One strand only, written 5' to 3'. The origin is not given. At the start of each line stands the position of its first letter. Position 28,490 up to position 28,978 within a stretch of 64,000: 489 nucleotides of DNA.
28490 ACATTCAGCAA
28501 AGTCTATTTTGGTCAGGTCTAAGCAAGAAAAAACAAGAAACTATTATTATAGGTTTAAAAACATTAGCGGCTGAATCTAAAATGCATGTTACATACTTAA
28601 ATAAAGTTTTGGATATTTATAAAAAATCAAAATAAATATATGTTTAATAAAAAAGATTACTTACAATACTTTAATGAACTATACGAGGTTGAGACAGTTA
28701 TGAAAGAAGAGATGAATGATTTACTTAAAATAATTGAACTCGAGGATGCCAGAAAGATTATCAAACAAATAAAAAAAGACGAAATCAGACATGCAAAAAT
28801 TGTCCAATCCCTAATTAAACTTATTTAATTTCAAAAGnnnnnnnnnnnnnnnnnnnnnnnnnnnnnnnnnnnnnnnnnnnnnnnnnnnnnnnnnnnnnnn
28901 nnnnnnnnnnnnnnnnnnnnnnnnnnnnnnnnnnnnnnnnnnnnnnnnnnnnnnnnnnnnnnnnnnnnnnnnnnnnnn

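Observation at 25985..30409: Minimal phosphoethanolamine-cellulose-like module: galU, a PilZ-less BcsA-like synthase and a convergent BcsG homologue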

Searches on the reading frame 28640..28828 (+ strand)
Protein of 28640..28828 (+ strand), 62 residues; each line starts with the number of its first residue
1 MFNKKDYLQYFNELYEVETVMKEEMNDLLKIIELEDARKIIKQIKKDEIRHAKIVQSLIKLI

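Call 3: search_protein_families(library=pfam, proteins=[window:28640-28828:+], max_evalue=0.01)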
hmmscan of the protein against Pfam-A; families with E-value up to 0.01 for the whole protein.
window:28640-28828:+ (62 aa): 2 families
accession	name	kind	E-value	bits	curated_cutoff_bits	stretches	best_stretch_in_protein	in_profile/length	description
PF03232.19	COQ7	-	0.0065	16.6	23.5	1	15-54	94-139/169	Ubiquinone biosynthesis protein COQ7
PF02915.23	Rubrerythrin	-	0.0086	16.9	22.8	1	6-58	83-136/137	Rubrerythrin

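Call 4: search_protein_families(library=ncbifam, proteins=[window:28640-28828:+], max_evalue=0.01)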
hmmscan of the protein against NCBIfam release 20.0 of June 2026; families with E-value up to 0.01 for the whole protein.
window:28640-28828:+ (62 aa): 0 families

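Call 40: search_solved_structures(query=A3, max_evalue=10, show_alignments=2)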
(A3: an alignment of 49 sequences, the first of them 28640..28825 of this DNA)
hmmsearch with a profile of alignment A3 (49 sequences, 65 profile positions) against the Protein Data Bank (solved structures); distinct sequences matched with E-value up to 10: 82 (the best 60 are shown).
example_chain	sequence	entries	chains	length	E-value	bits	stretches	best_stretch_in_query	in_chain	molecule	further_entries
9u78_A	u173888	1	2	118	3.5e-11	46.5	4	24-63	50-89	Single Chain Protein of De Novo Designed Helix Bundles-4EH2 with KDPV Loop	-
1mft_A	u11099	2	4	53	7.4e-09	39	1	9-57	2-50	Four-helix bundle model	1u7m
5c39_A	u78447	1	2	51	1.3e-08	38.2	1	9-57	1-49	P0 Manganese cluster peptide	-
2hz8_A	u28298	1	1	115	2.8e-06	30.7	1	11-58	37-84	De novo designed diiron protein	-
1u7j_A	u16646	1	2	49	8.5e-06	29.2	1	9-57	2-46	Four-helix bundle model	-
6j42_A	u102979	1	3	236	1.1e-05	28.9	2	31-63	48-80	Alr3090 protein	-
4r42_A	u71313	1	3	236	1.1e-05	28.9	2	31-63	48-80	Alr3090 protein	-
1y47_A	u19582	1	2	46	1.3e-05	28.6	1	9-56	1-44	dueferri (DF2)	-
9viw_A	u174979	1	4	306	2.2e-05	27.9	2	17-52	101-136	Bacterioferritin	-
7s5k_A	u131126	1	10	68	2.8e-05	27.5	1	18-62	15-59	EncB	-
2fzf_A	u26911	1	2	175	4.8e-05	26.8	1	17-59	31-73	hypothetical protein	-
1vjx_A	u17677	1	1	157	7.3e-05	26.2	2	17-59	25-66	putative ferritin-like diiron-carboxylate protein TM1526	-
7s5c_A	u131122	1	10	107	9.2e-05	25.9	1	18-62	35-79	EncB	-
2lfd_A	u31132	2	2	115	0.00045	23.7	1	12-56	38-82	Diiron protein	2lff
5ux1_A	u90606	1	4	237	0.00078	22.9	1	17-53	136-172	tRNA-(MS(2)IO(6)A)-hydroxylase-like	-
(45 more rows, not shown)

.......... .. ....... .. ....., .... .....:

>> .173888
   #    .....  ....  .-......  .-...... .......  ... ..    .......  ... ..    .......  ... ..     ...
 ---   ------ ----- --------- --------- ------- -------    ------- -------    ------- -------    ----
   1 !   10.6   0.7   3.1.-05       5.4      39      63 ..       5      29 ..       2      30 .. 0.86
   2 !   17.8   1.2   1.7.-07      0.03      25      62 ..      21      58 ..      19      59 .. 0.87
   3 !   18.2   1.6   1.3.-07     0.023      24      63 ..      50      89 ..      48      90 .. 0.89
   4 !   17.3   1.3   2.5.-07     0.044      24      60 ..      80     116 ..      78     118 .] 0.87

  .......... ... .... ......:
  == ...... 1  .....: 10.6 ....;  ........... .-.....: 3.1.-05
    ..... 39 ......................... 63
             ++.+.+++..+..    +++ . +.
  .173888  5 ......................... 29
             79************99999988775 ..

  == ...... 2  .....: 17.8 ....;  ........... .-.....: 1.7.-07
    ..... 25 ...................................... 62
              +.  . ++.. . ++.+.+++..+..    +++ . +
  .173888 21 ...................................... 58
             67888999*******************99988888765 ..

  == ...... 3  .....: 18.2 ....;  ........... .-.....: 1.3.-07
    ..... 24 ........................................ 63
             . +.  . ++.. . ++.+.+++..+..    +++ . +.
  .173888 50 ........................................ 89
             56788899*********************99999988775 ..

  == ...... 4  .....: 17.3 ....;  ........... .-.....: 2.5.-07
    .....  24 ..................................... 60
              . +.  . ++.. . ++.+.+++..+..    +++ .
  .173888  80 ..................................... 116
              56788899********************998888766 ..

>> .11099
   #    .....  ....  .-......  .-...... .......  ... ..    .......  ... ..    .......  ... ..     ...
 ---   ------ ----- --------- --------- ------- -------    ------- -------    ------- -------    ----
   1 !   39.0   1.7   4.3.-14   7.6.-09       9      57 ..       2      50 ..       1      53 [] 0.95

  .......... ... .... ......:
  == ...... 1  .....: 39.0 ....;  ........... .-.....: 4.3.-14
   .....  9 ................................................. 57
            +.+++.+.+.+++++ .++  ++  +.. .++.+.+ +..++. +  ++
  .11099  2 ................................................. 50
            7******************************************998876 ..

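Call 41: find_homologous_proteins(query=window:28640-28825:+, max_evalue=0.01)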
Query window:28640-28825:+ (62 aa): 8 proteins with E <= 0.01 among 9 candidates.
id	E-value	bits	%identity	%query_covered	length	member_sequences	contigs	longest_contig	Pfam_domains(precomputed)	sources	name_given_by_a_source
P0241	1.9e-29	117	100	100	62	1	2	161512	-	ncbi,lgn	ncbi:MAG: hypothetical protein ACOYL8_01145 [Patescibacteria group bacterium]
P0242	8.4e-18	81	74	100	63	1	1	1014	-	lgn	-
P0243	1.1e-17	80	71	100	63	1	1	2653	-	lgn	-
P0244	1.9e-17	80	71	100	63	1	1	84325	-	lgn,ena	-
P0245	1.3e-16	77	73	100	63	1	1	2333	-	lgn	-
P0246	5.2e-15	72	65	100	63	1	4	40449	-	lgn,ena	-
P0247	8.2e-15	71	63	100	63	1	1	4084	-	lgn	-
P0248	1.2e-11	62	53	100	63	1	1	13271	-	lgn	-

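Call 60: predict_structure(alignment_id=A5)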
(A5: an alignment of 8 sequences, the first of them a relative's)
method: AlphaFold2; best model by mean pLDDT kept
length: 62 residues; sequences in the alignment: 8
mean_pLDDT: 78.7   pTM: 0.53
mean pLDDT of the five models: 78.7, 77.9, 76.9, 72.3, 71.4
residues with pLDDT >= 90: 4; 70-90: 50; 50-70: 8; < 50: 0
segments of 3 or more residues with pLDDT < 50: none
pLDDT, mean of each block of 10 residues (from residue 1): 66 77 86 89 83 72 69
secondary structure, 60 per line:
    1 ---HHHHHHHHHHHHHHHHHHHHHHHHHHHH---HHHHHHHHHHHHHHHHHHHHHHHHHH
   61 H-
elements in order: H4-31 H35-61

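Call 62: fold_search(model_id=the predicted structure, library=pdb)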
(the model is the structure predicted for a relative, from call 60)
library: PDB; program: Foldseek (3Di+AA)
matches with E <= 10: 201; with E <= 0.001: 0
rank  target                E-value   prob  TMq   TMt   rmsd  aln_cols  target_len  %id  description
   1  1mft_A                6.3e-01  0.98  0.70  0.83   1.3        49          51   18  Crystal Structure Of Four-Helix Bundle Model (released 2004-01-20)
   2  7vzg_D                8.7e-01  0.82  0.60  0.61   3.0        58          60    7  Structure of the Acidobacteria homodimeric reaction center bound with cytochrome c (the larger form) (released 2023-02-22)
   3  7s8t_B                9.9e-01  0.91  0.70  0.57   2.6        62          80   18  M. xanthus ferritin-like protein EncC (released 2022-02-02)
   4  7s8t_A                1.1e+00  0.93  0.77  0.60   2.0        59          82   20  M. xanthus ferritin-like protein EncC (released 2022-02-02)
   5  8wqy_V                1.4e+00  0.80  0.68  0.30   2.2        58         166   17  Fe-O nanocluster of form-XI in the 4-fold channel of Ureaplasma diversum ferritin (released 2024-06-12)
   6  5n5e_D                1.5e+00  0.92  0.82  0.55   1.6        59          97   17  Crystal structure of encapsulated ferritin domain from Pyrococcus furiosus PFC_05175 (released 2018-01-24)
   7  7s8t_E                1.6e+00  0.77  0.68  0.56   2.5        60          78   18  M. xanthus ferritin-like protein EncC (released 2022-02-02)
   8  7y6b_A                1.8e+00  0.92  0.76  0.66   1.1        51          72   10  Crystal structure of the EscE/EsaH complex (released 2022-07-20)
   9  7s8t_J                2.0e+00  0.85  0.80  0.62   1.8        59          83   19  M. xanthus ferritin-like protein EncC (released 2022-02-02)
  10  4zey                  2.1e+00  0.54  0.59  0.45   2.8        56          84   14  Crystal structure of a nuclear receptor binding factor 2 MIT domain (NRBF2) from Homo sapiens at 1.50 A resolution (released 2015-05-06)
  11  8u5w_D                2.3e+00  0.66  0.71  0.62   2.6        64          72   16  De novo designed pentameric helical bundle protein (released 2024-09-25)
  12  8wqu_A                2.6e+00  0.60  0.69  0.30   2.2        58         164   17  Fe-O nanocluster of form-IX in the 4-fold channel of Ureaplasma diversum ferritin (released 2024-06-12)
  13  7s8t_I                2.8e+00  0.80  0.74  0.60   1.4        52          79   21  M. xanthus ferritin-like protein EncC (released 2022-02-02)
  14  5j0k_A                2.8e+00  0.54  0.64  0.57   2.4        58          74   12  De novo design of protein homo-oligomers with modular hydrogen bond network-mediated specificity (released 2016-05-25)
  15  5n5e_A                2.9e+00  0.80  0.83  0.55   1.6        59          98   17  Crystal structure of encapsulated ferritin domain from Pyrococcus furiosus PFC_05175 (released 2018-01-24)
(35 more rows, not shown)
